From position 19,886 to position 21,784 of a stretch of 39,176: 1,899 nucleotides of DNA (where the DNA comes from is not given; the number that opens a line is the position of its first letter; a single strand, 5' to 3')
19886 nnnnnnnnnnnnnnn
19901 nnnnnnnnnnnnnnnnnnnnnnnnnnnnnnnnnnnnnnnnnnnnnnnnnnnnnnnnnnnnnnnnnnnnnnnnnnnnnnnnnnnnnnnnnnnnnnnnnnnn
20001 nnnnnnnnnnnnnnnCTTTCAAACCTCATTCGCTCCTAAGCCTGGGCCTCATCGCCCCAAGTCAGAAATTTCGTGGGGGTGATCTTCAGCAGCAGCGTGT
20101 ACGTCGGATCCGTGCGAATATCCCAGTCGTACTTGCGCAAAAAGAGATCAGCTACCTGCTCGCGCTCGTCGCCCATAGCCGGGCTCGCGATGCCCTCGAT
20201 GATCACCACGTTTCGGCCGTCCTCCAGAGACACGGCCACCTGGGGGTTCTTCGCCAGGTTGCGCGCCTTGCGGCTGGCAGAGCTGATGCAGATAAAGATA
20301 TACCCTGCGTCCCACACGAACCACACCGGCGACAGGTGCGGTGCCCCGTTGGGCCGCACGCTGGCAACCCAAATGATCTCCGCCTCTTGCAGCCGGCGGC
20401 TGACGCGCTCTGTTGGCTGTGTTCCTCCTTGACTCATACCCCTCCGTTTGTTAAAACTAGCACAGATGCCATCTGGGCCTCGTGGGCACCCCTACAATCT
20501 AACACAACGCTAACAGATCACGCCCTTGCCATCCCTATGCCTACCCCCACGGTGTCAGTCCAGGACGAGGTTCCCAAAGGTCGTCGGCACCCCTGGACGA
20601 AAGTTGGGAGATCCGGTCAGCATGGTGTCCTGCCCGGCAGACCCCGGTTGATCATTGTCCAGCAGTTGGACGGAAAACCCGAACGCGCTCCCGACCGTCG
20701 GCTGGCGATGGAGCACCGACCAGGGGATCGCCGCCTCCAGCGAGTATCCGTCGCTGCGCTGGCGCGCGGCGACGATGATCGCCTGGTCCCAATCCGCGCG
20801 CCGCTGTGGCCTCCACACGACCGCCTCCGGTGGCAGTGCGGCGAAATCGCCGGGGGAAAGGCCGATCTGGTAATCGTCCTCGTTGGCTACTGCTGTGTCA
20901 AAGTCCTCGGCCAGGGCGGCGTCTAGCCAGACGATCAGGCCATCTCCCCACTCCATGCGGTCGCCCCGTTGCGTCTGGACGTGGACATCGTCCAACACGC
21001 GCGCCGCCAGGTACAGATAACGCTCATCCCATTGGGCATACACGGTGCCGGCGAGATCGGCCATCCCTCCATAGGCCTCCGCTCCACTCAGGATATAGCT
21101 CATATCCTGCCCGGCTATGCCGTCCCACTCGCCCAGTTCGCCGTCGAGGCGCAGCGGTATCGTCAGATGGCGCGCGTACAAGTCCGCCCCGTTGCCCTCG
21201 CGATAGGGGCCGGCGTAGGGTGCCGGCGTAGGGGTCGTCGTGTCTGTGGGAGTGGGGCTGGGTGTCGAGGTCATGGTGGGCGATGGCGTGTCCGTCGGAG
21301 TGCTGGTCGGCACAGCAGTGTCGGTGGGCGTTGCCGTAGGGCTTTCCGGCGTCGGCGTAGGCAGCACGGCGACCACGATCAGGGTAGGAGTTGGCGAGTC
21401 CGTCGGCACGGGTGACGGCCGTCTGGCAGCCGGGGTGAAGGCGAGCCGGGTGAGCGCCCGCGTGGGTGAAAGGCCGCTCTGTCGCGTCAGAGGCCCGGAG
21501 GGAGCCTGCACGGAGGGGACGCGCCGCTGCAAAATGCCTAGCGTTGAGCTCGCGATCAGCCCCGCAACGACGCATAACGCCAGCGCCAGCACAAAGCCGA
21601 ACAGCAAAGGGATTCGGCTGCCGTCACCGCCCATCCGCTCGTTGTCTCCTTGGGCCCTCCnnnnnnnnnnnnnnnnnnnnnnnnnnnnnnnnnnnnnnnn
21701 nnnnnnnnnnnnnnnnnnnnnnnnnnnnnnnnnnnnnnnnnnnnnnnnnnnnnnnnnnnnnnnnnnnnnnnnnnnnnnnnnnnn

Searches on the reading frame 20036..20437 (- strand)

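Call 9: search_protein_families(library=pfam, proteins=[window:20036-20437:-])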
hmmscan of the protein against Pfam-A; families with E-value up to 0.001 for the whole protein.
window:20036-20437:- (133 aa): 2 families
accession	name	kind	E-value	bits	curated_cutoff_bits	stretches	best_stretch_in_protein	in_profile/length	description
PF01243.27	PNPOx_N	-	2.2e-17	64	28.1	1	9-127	2-119/120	Pyridoxamine 5'-phosphate oxidase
PF12900.13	Pyridox_ox_2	-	6.4e-06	26.6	27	1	10-122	3-134/140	Pyridoxamine 5'-phosphate oxidase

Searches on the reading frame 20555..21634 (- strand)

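Call 9: search_protein_families(library=pfam, proteins=[window:20555-21634:-])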
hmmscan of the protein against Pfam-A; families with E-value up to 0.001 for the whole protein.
window:20555-21634:- (359 aa): 1 family
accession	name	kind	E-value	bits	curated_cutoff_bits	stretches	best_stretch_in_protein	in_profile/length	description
PF06452.16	CBM9_1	-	2.1e-15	57.5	23.4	1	169-358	8-182/185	Carbohydrate family 9 binding domain-like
